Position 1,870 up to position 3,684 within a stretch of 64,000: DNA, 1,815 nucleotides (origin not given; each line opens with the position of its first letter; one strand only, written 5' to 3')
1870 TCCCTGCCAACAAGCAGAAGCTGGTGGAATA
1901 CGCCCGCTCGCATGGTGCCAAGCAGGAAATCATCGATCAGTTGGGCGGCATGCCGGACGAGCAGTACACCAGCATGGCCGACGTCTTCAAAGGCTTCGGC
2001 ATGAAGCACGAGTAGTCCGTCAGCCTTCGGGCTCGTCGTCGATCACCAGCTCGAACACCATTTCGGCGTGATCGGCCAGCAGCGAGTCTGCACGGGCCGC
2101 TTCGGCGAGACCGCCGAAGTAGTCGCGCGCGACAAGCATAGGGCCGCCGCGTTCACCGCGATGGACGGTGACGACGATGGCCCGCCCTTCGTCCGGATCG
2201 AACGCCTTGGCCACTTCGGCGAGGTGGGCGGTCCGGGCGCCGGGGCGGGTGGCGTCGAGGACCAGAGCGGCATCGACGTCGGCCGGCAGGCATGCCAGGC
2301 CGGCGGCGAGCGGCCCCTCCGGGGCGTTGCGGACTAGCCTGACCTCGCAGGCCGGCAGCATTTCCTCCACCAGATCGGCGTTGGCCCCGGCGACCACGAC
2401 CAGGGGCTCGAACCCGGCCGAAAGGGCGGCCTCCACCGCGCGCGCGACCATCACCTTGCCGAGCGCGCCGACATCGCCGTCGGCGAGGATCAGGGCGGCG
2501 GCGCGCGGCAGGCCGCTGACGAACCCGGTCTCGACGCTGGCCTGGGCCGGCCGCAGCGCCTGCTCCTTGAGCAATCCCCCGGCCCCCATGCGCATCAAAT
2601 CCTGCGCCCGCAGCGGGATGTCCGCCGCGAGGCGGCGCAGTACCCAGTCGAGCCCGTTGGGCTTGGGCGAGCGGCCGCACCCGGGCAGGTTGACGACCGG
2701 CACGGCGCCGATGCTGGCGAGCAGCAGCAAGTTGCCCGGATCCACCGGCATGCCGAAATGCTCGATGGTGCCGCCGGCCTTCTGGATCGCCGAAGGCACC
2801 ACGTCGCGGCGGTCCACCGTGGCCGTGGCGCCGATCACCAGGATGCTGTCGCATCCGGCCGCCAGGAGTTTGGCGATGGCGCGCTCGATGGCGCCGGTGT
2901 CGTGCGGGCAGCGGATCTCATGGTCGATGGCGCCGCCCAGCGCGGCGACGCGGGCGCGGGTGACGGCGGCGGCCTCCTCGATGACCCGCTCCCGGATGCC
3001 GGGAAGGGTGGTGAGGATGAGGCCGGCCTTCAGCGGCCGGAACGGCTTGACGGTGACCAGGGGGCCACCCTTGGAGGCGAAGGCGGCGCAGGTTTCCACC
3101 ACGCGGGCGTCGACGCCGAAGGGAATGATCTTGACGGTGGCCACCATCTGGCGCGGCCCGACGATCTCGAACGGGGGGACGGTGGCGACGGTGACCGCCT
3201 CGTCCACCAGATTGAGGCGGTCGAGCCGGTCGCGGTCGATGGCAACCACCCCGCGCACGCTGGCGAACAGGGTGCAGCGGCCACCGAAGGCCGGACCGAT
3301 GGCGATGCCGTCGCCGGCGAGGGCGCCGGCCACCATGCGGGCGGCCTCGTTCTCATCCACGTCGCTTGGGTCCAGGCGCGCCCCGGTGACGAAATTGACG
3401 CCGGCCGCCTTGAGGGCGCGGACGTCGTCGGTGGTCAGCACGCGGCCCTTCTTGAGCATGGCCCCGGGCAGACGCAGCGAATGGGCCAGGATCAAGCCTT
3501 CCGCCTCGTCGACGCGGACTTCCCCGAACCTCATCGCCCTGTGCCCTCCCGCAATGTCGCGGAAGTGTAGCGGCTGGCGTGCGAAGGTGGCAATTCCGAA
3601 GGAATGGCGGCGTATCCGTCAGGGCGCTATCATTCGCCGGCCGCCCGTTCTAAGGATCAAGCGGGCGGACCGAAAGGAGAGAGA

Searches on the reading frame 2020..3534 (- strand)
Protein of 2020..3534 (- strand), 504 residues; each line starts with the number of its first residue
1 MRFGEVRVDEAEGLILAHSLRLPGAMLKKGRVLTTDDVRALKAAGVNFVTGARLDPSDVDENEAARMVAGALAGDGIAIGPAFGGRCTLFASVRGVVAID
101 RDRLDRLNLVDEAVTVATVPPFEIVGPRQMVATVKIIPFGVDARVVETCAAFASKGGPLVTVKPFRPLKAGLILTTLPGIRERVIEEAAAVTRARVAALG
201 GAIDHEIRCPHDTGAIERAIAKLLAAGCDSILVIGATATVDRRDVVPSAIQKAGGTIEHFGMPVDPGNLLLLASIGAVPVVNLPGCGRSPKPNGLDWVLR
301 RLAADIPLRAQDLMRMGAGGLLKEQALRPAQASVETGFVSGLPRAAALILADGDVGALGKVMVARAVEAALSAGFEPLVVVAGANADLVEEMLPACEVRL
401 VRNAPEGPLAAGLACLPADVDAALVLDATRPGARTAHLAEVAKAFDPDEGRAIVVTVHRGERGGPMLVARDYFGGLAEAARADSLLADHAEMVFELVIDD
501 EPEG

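Call 70: search_protein_families(library=pfam, proteins=[window:2020-3534:-], max_evalue=0.00001)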
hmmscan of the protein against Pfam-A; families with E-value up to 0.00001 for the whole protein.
window:2020-3534:- (504 aa): 2 families
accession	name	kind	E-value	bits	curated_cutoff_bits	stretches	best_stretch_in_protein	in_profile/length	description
PF12804.13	NTP_transf_3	-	1.8e-13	51.4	27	1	359-482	23-147/160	MobA-like NTP transferase domain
PF00994.29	MoCF_biosynth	-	2.1e-06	27.9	26.6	1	183-287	13-127/144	Probable molybdopterin binding domain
